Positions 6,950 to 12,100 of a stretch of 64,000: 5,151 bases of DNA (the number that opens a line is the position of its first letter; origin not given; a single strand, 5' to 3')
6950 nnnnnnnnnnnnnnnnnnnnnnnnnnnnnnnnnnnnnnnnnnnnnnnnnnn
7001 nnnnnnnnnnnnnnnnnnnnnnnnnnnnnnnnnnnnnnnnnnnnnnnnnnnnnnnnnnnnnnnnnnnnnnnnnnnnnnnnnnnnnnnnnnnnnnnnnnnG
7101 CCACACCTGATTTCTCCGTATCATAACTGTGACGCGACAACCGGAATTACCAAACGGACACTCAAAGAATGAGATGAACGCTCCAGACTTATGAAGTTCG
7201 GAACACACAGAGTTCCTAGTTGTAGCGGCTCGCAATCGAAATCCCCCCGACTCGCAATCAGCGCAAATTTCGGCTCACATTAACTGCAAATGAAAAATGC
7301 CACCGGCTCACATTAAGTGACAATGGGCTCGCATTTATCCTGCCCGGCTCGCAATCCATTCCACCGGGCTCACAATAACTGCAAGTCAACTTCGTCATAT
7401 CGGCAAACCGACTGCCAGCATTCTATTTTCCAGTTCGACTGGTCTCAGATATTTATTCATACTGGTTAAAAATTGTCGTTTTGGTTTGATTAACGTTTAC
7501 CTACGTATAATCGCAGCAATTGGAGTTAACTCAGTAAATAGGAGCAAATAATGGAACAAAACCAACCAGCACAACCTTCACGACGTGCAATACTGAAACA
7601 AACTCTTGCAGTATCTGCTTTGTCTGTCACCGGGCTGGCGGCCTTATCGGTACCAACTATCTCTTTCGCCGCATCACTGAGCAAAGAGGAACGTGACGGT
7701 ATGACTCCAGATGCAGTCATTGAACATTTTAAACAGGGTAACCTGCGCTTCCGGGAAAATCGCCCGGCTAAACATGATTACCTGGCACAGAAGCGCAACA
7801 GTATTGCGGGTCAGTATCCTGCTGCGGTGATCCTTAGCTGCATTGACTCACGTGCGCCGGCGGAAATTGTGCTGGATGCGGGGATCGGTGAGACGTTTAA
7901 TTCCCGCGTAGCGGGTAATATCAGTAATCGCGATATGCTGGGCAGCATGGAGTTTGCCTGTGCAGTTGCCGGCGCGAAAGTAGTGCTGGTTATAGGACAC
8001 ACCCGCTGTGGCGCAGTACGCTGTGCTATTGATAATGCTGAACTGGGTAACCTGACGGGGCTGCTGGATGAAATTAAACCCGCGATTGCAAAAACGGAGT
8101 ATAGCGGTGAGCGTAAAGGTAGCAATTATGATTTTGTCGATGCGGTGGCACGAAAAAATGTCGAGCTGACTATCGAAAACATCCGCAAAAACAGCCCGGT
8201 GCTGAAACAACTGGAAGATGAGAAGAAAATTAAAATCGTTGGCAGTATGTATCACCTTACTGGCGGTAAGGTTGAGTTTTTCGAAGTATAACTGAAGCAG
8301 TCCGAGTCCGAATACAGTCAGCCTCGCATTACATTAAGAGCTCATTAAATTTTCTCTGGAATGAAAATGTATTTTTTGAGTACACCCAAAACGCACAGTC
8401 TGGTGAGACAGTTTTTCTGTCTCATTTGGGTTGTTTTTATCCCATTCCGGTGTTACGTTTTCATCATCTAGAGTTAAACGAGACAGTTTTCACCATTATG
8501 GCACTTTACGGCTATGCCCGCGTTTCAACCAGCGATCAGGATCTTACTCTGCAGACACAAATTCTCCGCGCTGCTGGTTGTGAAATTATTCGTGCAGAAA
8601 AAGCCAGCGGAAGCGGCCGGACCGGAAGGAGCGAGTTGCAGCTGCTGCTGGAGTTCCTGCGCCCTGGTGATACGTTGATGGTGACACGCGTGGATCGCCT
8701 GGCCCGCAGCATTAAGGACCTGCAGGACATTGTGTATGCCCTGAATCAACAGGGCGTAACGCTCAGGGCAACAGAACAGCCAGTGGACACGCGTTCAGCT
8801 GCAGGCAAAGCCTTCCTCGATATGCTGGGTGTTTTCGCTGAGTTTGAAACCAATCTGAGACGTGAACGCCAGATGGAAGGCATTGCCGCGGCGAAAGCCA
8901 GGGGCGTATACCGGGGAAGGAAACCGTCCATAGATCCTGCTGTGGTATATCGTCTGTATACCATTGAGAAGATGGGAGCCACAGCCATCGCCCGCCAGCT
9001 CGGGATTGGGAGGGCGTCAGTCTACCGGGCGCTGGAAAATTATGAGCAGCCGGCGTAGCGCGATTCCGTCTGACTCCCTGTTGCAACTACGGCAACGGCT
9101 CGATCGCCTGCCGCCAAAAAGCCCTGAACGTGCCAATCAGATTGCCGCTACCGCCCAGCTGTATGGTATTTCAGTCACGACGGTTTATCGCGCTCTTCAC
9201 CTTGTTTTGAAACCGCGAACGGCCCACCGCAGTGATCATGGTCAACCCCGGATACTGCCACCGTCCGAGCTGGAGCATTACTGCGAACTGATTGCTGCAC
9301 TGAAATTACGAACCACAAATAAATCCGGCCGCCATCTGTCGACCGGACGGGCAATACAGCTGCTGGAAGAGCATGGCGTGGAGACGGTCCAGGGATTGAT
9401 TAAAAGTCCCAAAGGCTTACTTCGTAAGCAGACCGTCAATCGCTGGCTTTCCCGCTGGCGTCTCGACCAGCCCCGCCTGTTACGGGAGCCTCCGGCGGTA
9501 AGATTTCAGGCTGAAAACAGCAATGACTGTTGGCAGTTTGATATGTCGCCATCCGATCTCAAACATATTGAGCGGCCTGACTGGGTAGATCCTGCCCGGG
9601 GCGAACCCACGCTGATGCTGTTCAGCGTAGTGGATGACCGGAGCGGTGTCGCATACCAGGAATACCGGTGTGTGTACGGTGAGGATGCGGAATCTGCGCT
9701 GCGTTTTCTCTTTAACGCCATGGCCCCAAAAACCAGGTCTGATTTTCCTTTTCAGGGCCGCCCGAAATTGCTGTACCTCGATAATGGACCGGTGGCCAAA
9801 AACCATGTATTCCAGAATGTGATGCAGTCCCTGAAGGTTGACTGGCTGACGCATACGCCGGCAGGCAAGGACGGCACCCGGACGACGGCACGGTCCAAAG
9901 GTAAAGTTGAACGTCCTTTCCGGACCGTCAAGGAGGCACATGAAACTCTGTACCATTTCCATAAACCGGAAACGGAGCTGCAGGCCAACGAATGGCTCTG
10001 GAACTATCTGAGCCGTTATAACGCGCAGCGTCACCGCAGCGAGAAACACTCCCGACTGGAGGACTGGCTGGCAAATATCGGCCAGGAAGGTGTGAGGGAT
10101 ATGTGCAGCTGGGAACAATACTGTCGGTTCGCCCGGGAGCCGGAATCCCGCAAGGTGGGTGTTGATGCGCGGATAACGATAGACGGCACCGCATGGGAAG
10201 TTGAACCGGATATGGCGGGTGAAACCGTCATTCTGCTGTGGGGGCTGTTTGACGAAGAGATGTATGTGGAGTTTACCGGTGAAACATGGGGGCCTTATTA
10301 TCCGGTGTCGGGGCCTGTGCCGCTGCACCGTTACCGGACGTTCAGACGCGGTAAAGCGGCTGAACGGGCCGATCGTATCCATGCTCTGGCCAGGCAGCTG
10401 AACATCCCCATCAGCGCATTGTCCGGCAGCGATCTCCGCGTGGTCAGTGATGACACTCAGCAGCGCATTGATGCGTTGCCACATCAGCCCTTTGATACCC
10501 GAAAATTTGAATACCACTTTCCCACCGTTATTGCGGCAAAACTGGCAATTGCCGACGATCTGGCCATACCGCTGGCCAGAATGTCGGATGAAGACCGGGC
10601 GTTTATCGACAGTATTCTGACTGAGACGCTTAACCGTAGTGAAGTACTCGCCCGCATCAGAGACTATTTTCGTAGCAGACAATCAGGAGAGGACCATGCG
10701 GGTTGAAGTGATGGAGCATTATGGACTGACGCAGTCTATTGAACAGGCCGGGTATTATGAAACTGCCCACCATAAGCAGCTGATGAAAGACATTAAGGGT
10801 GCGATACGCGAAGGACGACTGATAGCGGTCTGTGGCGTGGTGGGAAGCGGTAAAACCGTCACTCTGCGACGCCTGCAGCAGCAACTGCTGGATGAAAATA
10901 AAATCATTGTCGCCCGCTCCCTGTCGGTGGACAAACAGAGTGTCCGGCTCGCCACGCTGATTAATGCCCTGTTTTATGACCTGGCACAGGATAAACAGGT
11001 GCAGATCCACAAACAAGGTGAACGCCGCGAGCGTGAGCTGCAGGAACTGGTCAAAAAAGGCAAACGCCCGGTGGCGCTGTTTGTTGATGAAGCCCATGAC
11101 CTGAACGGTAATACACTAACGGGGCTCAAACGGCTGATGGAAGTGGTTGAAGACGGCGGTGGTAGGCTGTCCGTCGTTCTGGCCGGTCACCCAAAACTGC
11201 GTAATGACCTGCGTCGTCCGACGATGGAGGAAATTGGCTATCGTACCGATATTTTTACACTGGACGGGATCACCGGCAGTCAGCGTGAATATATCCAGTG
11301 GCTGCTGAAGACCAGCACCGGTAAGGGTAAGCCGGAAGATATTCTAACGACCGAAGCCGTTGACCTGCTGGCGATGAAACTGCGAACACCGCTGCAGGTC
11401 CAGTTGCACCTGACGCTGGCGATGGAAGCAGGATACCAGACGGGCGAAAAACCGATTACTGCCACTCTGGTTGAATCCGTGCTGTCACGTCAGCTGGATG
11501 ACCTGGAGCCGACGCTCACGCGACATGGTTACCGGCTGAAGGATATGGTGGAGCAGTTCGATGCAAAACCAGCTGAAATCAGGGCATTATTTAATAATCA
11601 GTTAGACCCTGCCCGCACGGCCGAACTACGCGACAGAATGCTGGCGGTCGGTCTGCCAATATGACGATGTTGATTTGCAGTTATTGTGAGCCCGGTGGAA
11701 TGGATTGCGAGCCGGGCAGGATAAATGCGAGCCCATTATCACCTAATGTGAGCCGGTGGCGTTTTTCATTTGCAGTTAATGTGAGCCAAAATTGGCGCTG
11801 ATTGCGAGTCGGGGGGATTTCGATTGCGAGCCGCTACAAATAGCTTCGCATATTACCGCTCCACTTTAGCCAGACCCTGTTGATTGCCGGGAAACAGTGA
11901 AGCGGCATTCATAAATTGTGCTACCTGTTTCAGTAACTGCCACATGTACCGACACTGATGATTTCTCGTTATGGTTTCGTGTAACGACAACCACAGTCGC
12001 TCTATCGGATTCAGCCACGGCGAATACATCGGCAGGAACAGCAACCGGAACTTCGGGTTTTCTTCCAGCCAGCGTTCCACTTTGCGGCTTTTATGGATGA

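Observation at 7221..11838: Compact TniAB transposon with 220-bp multi-repeat ends carrying a carbonic anhydrase and a resolvase; no target-selector gene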

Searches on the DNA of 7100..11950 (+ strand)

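Call 6: search_dna_similar(query=window:7100-11950:+, collection=plasmids, mode=near, max_rows=40, rows=spread)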
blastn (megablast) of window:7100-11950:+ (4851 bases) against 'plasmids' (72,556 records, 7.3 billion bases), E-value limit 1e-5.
Records with a match: 569; places in all: 1159; records where one place covers at least 80% of the query: 180.
Best place of each record, by identity: >=99% 236; 95-99% 7; 90-95% 112; 80-90% 109; 60-80% 105.
By first word of the organism name: Salmonella 292; Klebsiella 148; Enterobacter 64; Serratia 16; Escherichia 15; Pantoea 9; Raoultella 7; Citrobacter 7; Erwinia 3; Leclercia 3; and 5 more.
By predicted mobility (MOB-suite, as given by PLSDB): conjugative 341; non-mobilizable 187; mobilizable 41.
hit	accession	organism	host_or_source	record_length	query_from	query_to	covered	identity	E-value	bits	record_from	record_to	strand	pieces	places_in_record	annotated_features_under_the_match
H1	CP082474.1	Salmonella enterica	animal-chicken-young chicken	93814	1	4851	100%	100.0%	0e+0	8959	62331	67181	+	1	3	IS481 family transposase | ExeA family protein | carbonic anhydrase | recombinase family protein | IS630 family transposase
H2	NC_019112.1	Salmonella enterica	-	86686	1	4851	100%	100.0%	0e+0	8953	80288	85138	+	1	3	IS481 family transposase | ExeA family protein | carbonic anhydrase | recombinase family protein | IS630 family transposase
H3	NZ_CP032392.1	Salmonella enterica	cattle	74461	1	4851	100%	100.0%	0e+0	8948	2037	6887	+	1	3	IS481 family transposase | ExeA family protein | carbonic anhydrase | recombinase family protein | IS630 family transposase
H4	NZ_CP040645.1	Salmonella enterica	-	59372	1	4851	100%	99.9%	0e+0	8931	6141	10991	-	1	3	IS481 family transposase | ExeA family protein | carbonic anhydrase | recombinase family protein | IS630 family transposase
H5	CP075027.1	Salmonella enterica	animal,swine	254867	1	4851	100%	99.9%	0e+0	8931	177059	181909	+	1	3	IS481 family transposase | ExeA family protein | carbonic anhydrase | recombinase family protein | IS630 family transposase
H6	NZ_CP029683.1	Salmonella sp. FORC89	Homo sapiens,stool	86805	1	4851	100%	99.9%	0e+0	8944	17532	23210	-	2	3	IS481 family transposase | ExeA family protein | carbonic anhydrase | IS6-like element IS26 family transposase | recombinase family protein | and 1 other names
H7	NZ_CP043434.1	Salmonella enterica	cell culture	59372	1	4851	100%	99.9%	0e+0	8925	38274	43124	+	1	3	IS481 family transposase | ExeA family protein | carbonic anhydrase | recombinase family protein | IS630 family transposase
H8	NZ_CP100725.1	Salmonella enterica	Homo sapiens,stool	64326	1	4851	100%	99.9%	0e+0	8925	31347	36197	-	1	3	IS481 family transposase | ExeA family protein | carbonic anhydrase | recombinase family protein | IS630 family transposase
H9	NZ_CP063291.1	Salmonella enterica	Homo sapiens,stool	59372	1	4851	100%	99.9%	0e+0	8925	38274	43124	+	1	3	IS481 family transposase | ExeA family protein | carbonic anhydrase | recombinase family protein | IS630 family transposase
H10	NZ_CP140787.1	Salmonella enterica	Homo sapiens,pure culture,feces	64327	1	4851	100%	99.9%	0e+0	8925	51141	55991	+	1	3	IS481 family transposase | ExeA family protein | carbonic anhydrase | recombinase family protein | IS630 family transposase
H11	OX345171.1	Salmonella enterica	Gallus gallus,Poultry farm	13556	1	4851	100%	99.9%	0e+0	8925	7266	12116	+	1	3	CDS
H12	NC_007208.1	Salmonella enterica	-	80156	1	4851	100%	99.8%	0e+0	8898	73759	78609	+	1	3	IS481 family transposase | ExeA family protein | carbonic anhydrase | recombinase family protein | IS630 family transposase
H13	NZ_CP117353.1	Salmonella enterica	Bos taurus,Bacterial isolate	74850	1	4851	89%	99.9%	0e+0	7953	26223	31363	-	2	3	ExeA family protein | carbonic anhydrase | IS6-like element IS26 family transposase | IS630 family transposase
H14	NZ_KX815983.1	Salmonella enterica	-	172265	1378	4851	72%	100.0%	0e+0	6410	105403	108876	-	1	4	IS481 family transposase | ExeA family protein | recombinase family protein | IS630 family transposase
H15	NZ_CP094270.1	Salmonella enterica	rabbit liver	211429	1648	4851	66%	99.8%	0e+0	5884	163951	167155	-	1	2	IS481 family transposase | ExeA family protein | IS630 family transposase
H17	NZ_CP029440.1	Klebsiella quasipneumoniae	Hospital waste water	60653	1254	4739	72%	77.5%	0e+0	2071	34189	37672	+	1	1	IS481 family transposase | ExeA family protein | recombinase family protein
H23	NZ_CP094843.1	Enterobacter ludwigii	cell culture,tailing mud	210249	2696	4744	42%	92.6%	0e+0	2946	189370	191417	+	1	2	ExeA family protein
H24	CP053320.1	Salmonella enterica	Isolate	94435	118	4739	33%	99.5%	0e+0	2939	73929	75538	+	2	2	record has no annotation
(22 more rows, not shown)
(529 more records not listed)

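Call 9: get_annotated_region(hit=H17, flank=8000)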
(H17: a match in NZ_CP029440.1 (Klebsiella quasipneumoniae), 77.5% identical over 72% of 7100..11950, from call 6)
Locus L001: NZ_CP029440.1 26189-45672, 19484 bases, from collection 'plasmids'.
description: Klebsiella quasipneumoniae strain CAV1947 plasmid pCAV1947-61, complete sequence
organism: Klebsiella quasipneumoniae (NCBI taxid 1463165)
taxonomy: Bacteria; Pseudomonadota; Gammaproteobacteria; Enterobacterales; Enterobacteriaceae; Klebsiella; Klebsiella quasipneumoniae
host: -; source: Hospital waste water; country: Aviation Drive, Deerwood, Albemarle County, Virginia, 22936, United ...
typing (MOB-suite, as given by PLSDB): conjugative; replicon rep_cluster_1804; relaxase MOBC; mating-pair formation MPF_T
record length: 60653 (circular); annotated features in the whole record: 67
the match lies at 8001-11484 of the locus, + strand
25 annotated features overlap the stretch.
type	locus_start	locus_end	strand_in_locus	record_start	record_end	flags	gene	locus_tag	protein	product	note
CDS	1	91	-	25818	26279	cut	msrB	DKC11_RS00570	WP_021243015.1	peptide-methionine (R)-S-oxide reductase MsrB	GO:0030091 - protein repair [Evidence IEA]; GO:0006979 - response to oxidative stress [Evidence IEA]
CDS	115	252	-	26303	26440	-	-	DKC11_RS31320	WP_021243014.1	hypothetical protein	-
CDS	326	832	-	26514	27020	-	-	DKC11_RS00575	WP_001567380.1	DUF417 family protein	-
CDS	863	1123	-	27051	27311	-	-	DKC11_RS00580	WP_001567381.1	DUF1471 domain-containing protein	-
CDS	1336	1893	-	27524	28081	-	-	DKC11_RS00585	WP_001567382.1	TetR/AcrR family transcriptional regulator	GO:0006355 - regulation of DNA-templated transcription [Evidence IEA]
CDS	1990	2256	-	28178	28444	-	-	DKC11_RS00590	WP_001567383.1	YdgH/BhsA/McbA-like domain containing protein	-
CDS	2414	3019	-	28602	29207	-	-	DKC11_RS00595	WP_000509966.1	recombinase family protein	GO:0006310 - DNA recombination [Evidence IEA]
CDS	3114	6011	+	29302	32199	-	-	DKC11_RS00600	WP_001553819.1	Tn3-like element Tn5403 family transposase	GO:0006313 - DNA transposition [Evidence IEA]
CDS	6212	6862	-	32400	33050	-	-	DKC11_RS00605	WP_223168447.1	TetR/AcrR family transcriptional regulator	GO:0006355 - regulation of DNA-templated transcription [Evidence IEA]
CDS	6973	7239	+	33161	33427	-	-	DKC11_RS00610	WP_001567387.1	DUF1471 domain-containing protein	-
CDS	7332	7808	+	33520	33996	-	-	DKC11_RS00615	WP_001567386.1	DM13 domain-containing protein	-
CDS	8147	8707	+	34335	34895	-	-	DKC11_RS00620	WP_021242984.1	recombinase family protein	GO:0006310 - DNA recombination [Evidence IEA]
CDS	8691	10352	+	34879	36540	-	-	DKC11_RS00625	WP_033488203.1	IS481 family transposase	-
CDS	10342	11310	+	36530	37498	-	-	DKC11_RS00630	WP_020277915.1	ExeA family protein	-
CDS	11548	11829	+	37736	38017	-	-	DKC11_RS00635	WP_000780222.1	helix-turn-helix transcriptional regulator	-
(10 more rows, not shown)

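Call 80: get_annotated_region(hit=H24, flank=1500)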
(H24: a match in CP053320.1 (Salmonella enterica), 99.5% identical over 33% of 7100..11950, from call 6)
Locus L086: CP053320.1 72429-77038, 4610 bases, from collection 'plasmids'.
description: Salmonella enterica subsp. arizonae serovar 41:z4,z23:- strain 2016K-0011 plasmid unnamed, complete sequence
organism: Salmonella enterica (NCBI taxid 1151166)
taxonomy: Bacteria; Pseudomonadota; Gammaproteobacteria; Enterobacterales; Enterobacteriaceae; Salmonella; Salmonella enterica
host: -; source: Isolate; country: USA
typing (MOB-suite, as given by PLSDB): non-mobilizable
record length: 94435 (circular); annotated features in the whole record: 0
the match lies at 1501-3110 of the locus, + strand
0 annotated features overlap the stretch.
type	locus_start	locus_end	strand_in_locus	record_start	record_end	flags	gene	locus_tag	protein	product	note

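Call 83: get_annotated_region(hit=H23, flank=7000)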
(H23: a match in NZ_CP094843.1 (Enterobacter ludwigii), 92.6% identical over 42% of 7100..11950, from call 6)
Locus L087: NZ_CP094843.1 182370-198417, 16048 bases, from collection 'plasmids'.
description: Enterobacter ludwigii strain Sb-9 plasmid pEL-ars2, complete sequence
organism: Enterobacter ludwigii (NCBI taxid 299767)
taxonomy: Bacteria; Pseudomonadota; Gammaproteobacteria; Enterobacterales; Enterobacteriaceae; Enterobacter; Enterobacter ludwigii
host: -; source: cell culture,tailing mud; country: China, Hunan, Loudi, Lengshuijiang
typing (MOB-suite, as given by PLSDB): conjugative; replicon rep_cluster_1088; relaxase MOBH; mating-pair formation MPF_F
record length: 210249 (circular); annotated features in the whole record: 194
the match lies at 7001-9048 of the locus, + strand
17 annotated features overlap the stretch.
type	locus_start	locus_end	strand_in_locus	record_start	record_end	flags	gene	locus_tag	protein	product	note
CDS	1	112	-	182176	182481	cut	-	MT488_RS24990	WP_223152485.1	hypothetical protein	-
CDS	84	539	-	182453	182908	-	-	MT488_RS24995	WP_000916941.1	hypothetical protein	-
CDS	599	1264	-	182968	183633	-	-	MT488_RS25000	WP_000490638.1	hypothetical protein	-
CDS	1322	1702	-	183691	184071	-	-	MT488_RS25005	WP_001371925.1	hypothetical protein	-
CDS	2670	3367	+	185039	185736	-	-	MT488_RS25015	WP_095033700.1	IS1-like element IS1B family transposase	GO:0006313 - DNA transposition [Evidence IEA]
CDS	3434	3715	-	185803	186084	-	-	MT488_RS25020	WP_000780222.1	helix-turn-helix transcriptional regulator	-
CDS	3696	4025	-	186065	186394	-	-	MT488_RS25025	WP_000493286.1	type II toxin-antitoxin system RelE/ParE family toxin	-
CDS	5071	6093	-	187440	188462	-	-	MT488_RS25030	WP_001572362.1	IS110 family transposase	-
CDS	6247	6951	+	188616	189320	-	-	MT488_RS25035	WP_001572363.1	IS6-like element IS26 family transposase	GO:0006313 - DNA transposition [Evidence IEA]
CDS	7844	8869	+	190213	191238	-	-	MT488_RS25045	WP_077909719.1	ExeA family protein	-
CDS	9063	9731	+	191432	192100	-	qseB-like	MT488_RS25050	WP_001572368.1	QseB-like response regulator transcription factor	-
CDS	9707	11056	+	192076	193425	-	qseC-like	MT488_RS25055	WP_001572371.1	QseC-like sensor histidine kinase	-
CDS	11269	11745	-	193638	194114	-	-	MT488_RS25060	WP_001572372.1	WbuC family cupin fold metalloprotein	-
CDS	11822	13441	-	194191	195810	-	-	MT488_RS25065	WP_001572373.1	phosphoethanolamine--lipid A transferase MCR-9.1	-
predicted_resistance_gene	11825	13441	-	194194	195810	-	mcr-9.1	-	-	phosphoethanolamine--lipid A transferase MCR-9.1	predicted by amrfinderplus; class COLISTIN; identity 100.0%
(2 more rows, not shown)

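Call 89: search_dna_similar(query=window:7150-11900:+, collection=ecoli_genomes, mode=near, max_rows=25)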
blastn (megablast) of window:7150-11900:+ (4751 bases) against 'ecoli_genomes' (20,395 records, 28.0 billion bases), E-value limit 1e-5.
Records with a match: 16; places in all: 17; records where one place covers at least 80% of the query: 0.
Genomes with a match: 16 of 5426; with a place that covers at least 80% of the query: 0. Places per genome that has any: lowest 1, median 1, highest 2. On chromosomes: 2 places; on plasmids: 15.
Best place of each record, by identity: 90-95% 12; 60-80% 4.
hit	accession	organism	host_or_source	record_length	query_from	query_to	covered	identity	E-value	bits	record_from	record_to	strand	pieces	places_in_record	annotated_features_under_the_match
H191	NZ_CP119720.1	Escherichia coli strain IZSBS22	missing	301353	3474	4694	26%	91.8%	0e+0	1701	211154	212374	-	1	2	ExeA family protein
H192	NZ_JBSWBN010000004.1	Escherichia coli strain 167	Homo sapiens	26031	4076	4542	10%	92.3%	0e+0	664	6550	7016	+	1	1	ExeA family protein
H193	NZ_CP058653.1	Escherichia coli strain WCHEC035123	Sewage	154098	1219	1644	9%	79.7%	1e-78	305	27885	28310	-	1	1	recombinase family protein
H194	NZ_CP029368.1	Escherichia coli strain WCHEC035148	Sewage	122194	1216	1632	9%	80.0%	1e-78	305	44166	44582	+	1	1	recombinase family protein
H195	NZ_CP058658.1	Escherichia coli strain WCHEC035125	sewage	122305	1216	1632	9%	80.0%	1e-78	305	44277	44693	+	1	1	recombinase family protein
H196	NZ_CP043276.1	Escherichia coli strain WCHEC035148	Homo sapiens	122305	1216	1632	9%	80.0%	1e-78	305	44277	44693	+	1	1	recombinase family protein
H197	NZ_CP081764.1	Escherichia coli strain CX21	-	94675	2646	2947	6%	91.4%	7e-111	412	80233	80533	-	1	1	IS481 family transposase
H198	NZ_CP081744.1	Escherichia coli strain CX15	-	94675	2646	2947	6%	91.4%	7e-111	412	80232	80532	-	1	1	IS481 family transposase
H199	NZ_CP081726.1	Escherichia coli strain CX07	-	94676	2646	2947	6%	91.4%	7e-111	412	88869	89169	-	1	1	IS481 family transposase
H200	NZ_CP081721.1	Escherichia coli strain CX05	-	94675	2646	2947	6%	91.4%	7e-111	412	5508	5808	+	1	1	IS481 family transposase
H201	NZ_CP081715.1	Escherichia coli strain CX04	-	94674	2646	2947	6%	91.4%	7e-111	412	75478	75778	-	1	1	IS481 family transposase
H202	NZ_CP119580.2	Escherichia coli strain C012_chr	broiler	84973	2968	3106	3%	95.0%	2e-52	219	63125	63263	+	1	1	hypothetical protein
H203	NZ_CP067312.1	Escherichia coli strain 027_SK3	waste water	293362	1253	1343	2%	94.5%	3e-29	141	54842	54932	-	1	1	none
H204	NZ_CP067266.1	Escherichia coli strain ABW_S38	waste water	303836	1253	1343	2%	94.5%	3e-29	141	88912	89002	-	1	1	none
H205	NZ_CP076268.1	Escherichia coli strain D217-5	Homo sapiens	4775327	4689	4746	1%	91.4%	8e-11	81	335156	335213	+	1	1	IS630 family transposase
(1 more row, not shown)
